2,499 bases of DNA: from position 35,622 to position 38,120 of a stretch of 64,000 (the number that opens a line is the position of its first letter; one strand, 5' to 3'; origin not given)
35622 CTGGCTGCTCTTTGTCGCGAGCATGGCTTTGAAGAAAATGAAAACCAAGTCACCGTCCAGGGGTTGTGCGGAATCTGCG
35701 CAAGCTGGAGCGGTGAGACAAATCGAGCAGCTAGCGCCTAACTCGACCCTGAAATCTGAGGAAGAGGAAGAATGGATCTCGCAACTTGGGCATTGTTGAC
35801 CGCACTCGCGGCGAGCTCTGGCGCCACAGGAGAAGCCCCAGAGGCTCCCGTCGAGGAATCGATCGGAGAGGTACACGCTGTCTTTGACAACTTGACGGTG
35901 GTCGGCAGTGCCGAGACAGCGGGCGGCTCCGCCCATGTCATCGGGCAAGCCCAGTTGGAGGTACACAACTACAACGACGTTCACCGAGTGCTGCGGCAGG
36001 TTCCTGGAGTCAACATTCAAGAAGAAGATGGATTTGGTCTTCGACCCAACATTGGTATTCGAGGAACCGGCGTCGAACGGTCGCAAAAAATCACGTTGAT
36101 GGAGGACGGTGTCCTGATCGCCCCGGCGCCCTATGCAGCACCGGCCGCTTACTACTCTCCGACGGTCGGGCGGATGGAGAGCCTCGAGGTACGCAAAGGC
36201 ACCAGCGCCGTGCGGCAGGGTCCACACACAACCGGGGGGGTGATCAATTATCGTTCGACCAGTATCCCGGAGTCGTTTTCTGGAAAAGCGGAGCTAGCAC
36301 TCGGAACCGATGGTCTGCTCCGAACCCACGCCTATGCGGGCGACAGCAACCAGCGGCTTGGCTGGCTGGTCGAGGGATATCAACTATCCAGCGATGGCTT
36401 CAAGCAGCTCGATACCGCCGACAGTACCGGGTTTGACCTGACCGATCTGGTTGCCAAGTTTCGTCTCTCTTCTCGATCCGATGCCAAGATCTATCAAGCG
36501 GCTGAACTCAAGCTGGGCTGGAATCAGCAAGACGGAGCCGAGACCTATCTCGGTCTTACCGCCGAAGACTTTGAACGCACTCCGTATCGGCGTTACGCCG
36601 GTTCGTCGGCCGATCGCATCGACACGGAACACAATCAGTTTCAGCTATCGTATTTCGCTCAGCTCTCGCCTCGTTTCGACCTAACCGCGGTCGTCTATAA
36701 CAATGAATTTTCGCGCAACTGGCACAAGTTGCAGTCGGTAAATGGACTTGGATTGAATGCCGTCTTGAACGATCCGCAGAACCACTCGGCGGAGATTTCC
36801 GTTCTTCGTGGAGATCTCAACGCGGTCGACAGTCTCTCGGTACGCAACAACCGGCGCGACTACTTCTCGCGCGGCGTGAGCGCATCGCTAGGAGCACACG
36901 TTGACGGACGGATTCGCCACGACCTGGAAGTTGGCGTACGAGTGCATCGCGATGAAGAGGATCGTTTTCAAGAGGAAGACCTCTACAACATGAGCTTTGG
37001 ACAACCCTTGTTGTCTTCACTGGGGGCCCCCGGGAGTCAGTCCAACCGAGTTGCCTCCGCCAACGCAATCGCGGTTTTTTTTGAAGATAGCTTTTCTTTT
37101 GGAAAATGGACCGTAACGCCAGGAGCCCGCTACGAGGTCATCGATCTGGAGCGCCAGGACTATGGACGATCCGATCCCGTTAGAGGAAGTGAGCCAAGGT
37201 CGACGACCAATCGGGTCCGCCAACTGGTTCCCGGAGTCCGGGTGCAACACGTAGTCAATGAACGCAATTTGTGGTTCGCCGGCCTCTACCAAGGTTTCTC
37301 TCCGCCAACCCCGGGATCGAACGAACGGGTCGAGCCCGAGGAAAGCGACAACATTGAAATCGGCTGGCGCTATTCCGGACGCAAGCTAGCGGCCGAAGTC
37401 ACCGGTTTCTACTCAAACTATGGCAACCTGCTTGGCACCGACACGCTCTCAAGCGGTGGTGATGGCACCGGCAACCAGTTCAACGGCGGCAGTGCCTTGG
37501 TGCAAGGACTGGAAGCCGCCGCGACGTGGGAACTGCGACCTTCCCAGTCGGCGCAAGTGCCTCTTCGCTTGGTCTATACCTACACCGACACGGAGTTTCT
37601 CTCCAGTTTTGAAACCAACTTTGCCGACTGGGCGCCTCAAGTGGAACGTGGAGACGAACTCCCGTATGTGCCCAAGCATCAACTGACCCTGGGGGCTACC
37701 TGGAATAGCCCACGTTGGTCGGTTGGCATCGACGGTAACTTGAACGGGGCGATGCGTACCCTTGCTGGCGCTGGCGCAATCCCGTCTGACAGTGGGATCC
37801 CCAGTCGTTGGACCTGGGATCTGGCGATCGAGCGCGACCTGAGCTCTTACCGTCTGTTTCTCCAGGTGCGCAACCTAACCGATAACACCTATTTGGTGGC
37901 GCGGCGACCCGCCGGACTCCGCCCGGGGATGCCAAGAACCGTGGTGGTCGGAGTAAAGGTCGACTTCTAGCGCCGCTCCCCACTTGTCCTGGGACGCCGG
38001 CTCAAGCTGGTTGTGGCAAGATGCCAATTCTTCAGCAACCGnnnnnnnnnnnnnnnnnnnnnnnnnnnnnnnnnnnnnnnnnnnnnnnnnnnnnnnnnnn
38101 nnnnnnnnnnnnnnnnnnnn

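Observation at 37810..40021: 161-bp near-identical copy of the TonB-receptor 3' end re-inserted after paralog A, truncating the mini-gene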

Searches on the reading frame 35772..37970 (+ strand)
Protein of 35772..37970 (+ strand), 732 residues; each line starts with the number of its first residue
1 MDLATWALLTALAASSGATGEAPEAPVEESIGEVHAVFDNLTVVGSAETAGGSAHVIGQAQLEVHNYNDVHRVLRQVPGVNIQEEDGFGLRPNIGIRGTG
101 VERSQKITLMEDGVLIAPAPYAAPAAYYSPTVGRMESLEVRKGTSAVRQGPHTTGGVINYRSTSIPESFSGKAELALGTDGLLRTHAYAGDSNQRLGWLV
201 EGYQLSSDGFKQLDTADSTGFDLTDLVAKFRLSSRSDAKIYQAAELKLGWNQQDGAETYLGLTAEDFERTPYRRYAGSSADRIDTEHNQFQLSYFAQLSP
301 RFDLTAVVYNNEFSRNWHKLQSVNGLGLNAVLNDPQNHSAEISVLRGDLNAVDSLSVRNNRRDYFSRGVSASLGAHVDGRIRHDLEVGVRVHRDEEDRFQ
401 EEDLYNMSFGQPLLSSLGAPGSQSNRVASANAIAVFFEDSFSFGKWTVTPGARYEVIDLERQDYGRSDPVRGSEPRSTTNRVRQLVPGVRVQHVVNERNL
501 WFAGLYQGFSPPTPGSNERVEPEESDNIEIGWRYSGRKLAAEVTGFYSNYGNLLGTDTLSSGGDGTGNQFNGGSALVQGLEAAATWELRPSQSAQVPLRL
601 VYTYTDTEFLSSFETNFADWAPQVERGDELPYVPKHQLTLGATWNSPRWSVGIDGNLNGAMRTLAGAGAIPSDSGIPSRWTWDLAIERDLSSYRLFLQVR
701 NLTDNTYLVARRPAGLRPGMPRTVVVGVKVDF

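Call 7: search_protein_families(library=pfam, proteins=[window:35772-37970:+], max_evalue=0.01)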
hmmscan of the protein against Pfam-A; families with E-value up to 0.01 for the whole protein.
window:35772-37970:+ (732 aa): 3 families
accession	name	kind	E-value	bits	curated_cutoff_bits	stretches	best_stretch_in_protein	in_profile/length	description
PF00593.30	TonB_dep_Rec_b-barrel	-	1.2e-38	134.5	27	1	265-702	36-436/436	TonB dependent receptor-like, beta-barrel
PF07715.20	Plug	-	4.2e-13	50.2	23.9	1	49-157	4-107/107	TonB-dependent Receptor Plug Domain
PF14905.12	OMP_b-brl_3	-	0.00016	21.3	27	0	429-500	111-174/408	Outer membrane protein beta-barrel family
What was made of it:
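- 35772..37970 (+): Intact TonB-dependent receptor gene (732 aa), a backbone gene paired with fur (35274-35741). Pfam Plug plus TonB_dep_Rec_b-barrel (call 7).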

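Call 9: find_encoding_contigs(protein=window:35772-37970:+, flank=10000, max_places=10)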
Protein window:35772-37970:+ (732 aa): no gene with exactly this product is on record in the collection.

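Call 17: find_related_loci(query=window:35772-37970:+, collection=genome_contigs, flank=10000)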
Query window:35772-37970:+ (732 aa) in genome_contigs; peptide patterns used: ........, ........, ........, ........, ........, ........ (x = any residue, [..] = any of these).
308 stretches matched a pattern; 227 encode a relative of the query (tblastn E <= 1e-3); the best 80 are kept; 80 distinct loci.
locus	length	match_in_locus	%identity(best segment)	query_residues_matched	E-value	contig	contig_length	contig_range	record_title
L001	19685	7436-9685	51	3-732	0e+0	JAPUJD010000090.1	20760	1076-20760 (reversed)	MAG: Acidobacteria bacterium isolate KW1-S11_156 KW1-S11_156_cg90, whole genome shotgun sequence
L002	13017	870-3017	53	22-732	0e+0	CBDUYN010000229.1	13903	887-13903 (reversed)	MAG TPA_asm: uncultured bacterium isolate SRR22302374_binner12_Refined_89 genome assembly, contig: ERZ26661914.2795, who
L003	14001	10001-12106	55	37-732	0e+0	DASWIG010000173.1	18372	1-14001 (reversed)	MAG TPA_asm: Thermoanaerobaculia bacterium isolate SMAG_U2863 k141_41610, whole genome shotgun sequence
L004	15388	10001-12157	52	23-732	0e+0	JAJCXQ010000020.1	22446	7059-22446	MAG: Acidobacteriota bacterium isolate OFTM268 OFTM268_19, whole genome shotgun sequence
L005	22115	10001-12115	54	33-728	0e+0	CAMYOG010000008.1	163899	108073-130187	MAG: Thermoanaerobaculia bacterium isolate ES_Acidobacteriota_04 genome assembly, contig: scaffold_150, whole genome sho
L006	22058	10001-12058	50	52-732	0e+0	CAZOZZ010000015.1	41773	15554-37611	MAG TPA_asm: uncultured Solibacteraceae bacterium isolate SRP308112_co1_433 genome assembly, contig: NODE_1016_length_41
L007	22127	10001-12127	48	22-732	0e+0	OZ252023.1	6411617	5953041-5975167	MAG: Terriglobia bacterium isolate 4b86926d-b30a-48b0-93b4-9238d0c5afee genome assembly, chromosome: 1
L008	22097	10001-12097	49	41-732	0e+0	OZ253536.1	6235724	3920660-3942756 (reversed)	MAG: Terriglobia bacterium isolate 570eb75b-1a66-44b7-9e00-175d82520f17 genome assembly, chromosome: 1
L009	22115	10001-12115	47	37-732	0e+0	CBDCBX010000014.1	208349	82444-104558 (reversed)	MAG: Acidobacteriota bacterium isolate 3beccde0-225e-480f-8752-c289bce3f7eb genome assembly, contig: contig_14, whole ge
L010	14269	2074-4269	45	7-732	0e+0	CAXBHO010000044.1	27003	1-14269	MAG TPA_asm: uncultured Balneola sp. isolate ERR2762128_binner123_Refined_57 genome assembly, contig: ERZ3421942.2297, w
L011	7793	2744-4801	49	52-732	0e+0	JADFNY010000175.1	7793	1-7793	MAG: Acidobacteria bacterium isolate B66T1B5 B66T1B5_NODE13846, whole genome shotgun sequence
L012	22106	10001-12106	46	37-732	0e+0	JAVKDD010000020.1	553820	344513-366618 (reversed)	MAG: Balneolaceae bacterium isolate F3-SA18-04 k141_77722, whole genome shotgun sequence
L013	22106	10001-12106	47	37-732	0e+0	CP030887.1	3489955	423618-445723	MAG: Balneolaceae bacterium isolate ECT2AJA-110-D chromosome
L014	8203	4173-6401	44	3-730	0e+0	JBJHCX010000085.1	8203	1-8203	MAG: Rhodohalobacter sp. isolate SF2967_J5348.maxbin.017_sub NODE_8381_length_8203_cov_3.457900, whole genome shotgun se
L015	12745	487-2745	47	3-732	0e+0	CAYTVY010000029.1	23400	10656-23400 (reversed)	MAG TPA_asm: uncultured Geothermobacter sp. isolate SRP216583_co2_151 genome assembly, contig: NODE_1443_length_23400_co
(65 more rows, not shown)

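Call 21: find_related_loci(query=window:35772-37970:+, collection=metagenome_contigs, flank=10000)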
Query window:35772-37970:+ (732 aa) in metagenome_contigs; peptide patterns used: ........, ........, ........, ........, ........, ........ (x = any residue, [..] = any of these).
243 stretches matched a pattern; 136 encode a relative of the query (tblastn E <= 1e-3); the best 80 are kept; 80 distinct loci.
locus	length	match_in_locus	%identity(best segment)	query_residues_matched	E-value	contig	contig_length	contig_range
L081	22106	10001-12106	55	37-732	0e+0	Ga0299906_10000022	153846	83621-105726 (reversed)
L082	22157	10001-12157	53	14-729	0e+0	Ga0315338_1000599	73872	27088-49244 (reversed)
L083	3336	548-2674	48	22-732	0e+0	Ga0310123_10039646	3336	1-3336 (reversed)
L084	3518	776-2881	49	39-729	0e+0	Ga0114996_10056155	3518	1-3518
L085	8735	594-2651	50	52-732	0e+0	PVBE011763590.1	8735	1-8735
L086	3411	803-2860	50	44-731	0e+0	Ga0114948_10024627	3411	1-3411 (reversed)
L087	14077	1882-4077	45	7-732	0e+0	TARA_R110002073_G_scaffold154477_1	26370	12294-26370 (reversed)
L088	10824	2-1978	50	70-731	0e+0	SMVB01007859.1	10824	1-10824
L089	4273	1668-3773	49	39-732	0e+0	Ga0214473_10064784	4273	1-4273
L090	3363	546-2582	49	52-731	0e+0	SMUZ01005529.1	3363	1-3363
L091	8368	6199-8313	46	36-732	0e+0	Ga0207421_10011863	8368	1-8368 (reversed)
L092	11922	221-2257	49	52-731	0e+0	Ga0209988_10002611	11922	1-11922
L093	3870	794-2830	48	52-731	0e+0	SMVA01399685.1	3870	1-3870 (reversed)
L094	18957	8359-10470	45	35-732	0e+0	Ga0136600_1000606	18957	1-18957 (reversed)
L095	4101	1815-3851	48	52-731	0e+0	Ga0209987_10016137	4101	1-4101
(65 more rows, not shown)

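Call 33: search_protein_families(library=ncbifam, proteins=[window:35772-37970:+], max_evalue=0.01)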
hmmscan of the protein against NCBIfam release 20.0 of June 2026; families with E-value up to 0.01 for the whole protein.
window:35772-37970:+ (732 aa): 18 families
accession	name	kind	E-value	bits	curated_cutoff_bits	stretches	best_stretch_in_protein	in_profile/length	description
TIGR01783.1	TonB-siderophor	subfamily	2.1e-47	162.1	223.5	1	52-732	4-649/649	TonB-dependent siderophore receptor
NF041676.1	FecA_OM_dicitr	equivalog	1.1e-34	119.6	1100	2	51-176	133-262/773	TonB-dependent Fe(3+) dicitrate receptor FecA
TIGR01785.1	TonB-hemin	subfamily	2.3e-23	82.5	316.85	1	50-732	18-677/677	TonB-dependent heme/hemoglobin receptor family protein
TIGR01786.1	TonB-hemlactrns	subfamily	3.1e-21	75.4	323.75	1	48-713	19-692/719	TonB-dependent hemoglobin/transferrin/lactoferrin family receptor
TIGR01779.1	TonB-B12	equivalog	8.9e-15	54.2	599.7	2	54-191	49-182/614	TonB-dependent vitamin B12 receptor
NF010012.0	PRK13486.1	equivalog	1.6e-13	49.9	924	2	517-608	467-553/696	TonB-dependent receptor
TIGR01778.1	TonB-copper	equivalog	2.1e-13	49.9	472.45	2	70-295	17-220/637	TonB-dependent copper receptor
NF007926.1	PRK10641.1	equivalog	3.9e-09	35.6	836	1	54-197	48-183/617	TonB-dependent vitamin B12 receptor BtuB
NF010048.1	PRK13524.1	subfamily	9.9e-09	34.2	493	0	517-588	526-602/744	FepA family TonB-dependent siderophore receptor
NF010010.0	PRK13483.1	equivalog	2e-07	29.4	927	1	46-195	46-191/660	ligand-gated channel protein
NF010051.0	PRK13528.1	subfamily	2.1e-07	29.6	583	1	517-586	516-589/727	FepA family TonB-dependent siderophore receptor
NF050067.1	TonBEntbctnRecCfrA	equivalog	4.2e-06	25.4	1200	1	50-188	43-179/698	TonB-dependent ferric enterobactin receptor CfrA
NF010038.0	PRK13513.1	equivalog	2e-05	23.3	942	1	48-194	50-192/659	ligand-gated channel protein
NF007478.2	PRK10064.1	equivalog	0.00021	19.7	745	1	48-192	45-183/663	catecholate siderophore receptor CirA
NF010011.0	PRK13484.1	equivalog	0.0006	18.2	1197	1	49-194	46-187/682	IreA family TonB-dependent siderophore receptor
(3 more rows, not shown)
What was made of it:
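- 35772..37970 (+): NCBIfam siderophore-receptor subfamily, below its cut-off (call 33).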

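Call 34: find_homologous_proteins(query=window:35772-37970:+, max_evalue=1e-100)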
Query window:35772-37970:+ (732 aa): 7046 proteins with E <= 1e-100 among 8000 candidates; the best 120 are listed.
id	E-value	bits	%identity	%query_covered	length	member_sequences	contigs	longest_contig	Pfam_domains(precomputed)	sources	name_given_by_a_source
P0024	0.0e+0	1662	100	100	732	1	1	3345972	PF07715.21,PF00593.31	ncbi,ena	-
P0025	0.0e+0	1151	68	100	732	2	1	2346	PF07715.21,PF00593.31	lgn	-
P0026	0.0e+0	1104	66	100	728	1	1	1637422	PF07715.21,PF00593.31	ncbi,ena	-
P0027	0.0e+0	1100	67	98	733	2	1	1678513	PF07715.21,PF00593.31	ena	-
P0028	0.0e+0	1099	66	100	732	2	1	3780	PF07715.21,PF00593.31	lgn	-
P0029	0.0e+0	1098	67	96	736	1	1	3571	PF07715.21,PF00593.31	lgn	-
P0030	5.3e-265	900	56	99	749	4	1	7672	PF07715.21,PF00593.31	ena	-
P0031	2.4e-258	878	57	95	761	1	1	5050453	PF07715.21,PF00593.31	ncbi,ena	-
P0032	6.2e-258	876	57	95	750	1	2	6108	PF07715.21,PF00593.31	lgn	-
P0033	6.4e-257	873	55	97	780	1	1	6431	PF07715.21,PF00593.31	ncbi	-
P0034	6.1e-255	866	55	98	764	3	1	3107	PF07715.21,PF00593.31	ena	-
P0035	9.8e-255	866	56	98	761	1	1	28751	PF07715.21,PF00593.31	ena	-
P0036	1.4e-254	865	56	97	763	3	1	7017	PF07715.21,PF00593.31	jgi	jgi:Fe(3+) dicitrate transport protein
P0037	2.5e-254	864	55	95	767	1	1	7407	PF07715.21,PF00593.31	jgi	jgi:Fe(3+) dicitrate transport protein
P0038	1.6e-253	862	55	99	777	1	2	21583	PF07715.21,PF00593.31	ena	-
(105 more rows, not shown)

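Call 35: find_encoding_contigs(protein=P0026, flank=10000, max_places=2)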
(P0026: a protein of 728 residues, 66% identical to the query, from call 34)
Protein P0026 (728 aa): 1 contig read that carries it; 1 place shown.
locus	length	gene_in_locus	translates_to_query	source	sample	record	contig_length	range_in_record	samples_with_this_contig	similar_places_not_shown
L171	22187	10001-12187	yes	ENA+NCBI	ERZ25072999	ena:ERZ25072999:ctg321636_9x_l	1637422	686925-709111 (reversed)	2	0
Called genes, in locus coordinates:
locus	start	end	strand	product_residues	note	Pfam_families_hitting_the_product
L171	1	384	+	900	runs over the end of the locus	PF00330:Aconitase, PF00694:Aconitase_C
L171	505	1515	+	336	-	PF01073:3Beta_HSD, PF01370:Epimerase, PF02719:Polysacc_synt_2 (faint), PF04321:RmlD_sub_bind, PF05368:NmrA, PF16363:GDP_Man_Dehyd, PF13460:NAD_binding_10, PF07993:NAD_binding_4, +1 more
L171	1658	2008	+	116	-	-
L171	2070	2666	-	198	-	PF00578:AhpC-TSA, PF08534:Redoxin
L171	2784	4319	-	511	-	PF11412:DsbD_N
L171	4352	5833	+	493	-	PF04389:Peptidase_M28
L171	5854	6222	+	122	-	PF01242:PTPS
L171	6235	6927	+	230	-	PF04055:Radical_SAM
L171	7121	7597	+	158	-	-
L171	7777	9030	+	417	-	PF00285:Citrate_synt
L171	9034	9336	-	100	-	PF09656:PGPGW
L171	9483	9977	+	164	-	PF01475:FUR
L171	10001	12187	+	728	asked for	PF07715:Plug, PF00593:TonB_dep_Rec_b-barrel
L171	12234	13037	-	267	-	PF01678:DAP_epimerase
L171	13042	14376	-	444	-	PF18370:RGI_lyase (faint), PF25833:Fn3_SaeA_3rd (faint)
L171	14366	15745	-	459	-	PF13191:AAA_16 (weak), PF00004:AAA (weak), PF07724:AAA_2 (weak), PF07728:AAA_5 (faint), PF13401:AAA_22 (faint), PF07724:AAA_2, PF00004:AAA (weak)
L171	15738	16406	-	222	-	PF00227:Proteasome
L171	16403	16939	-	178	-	-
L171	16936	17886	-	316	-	PF02899:Phage_int_SAM_1, PF13102:Phage_int_SAM_5 (weak), PF13495:Phage_int_SAM_4 (faint), PF00589:Phage_integrase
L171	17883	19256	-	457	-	PF01134:GIDA, PF13450:NAD_binding_8 (faint)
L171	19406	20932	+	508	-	PF00149:Metallophos, PF09587:PGA_cap (weak), PF02872:5_nucleotid_C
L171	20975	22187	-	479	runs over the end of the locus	PF03572:Peptidase_S41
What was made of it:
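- Its relatives come from low-coverage long-read metagenome assemblies (call 35).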
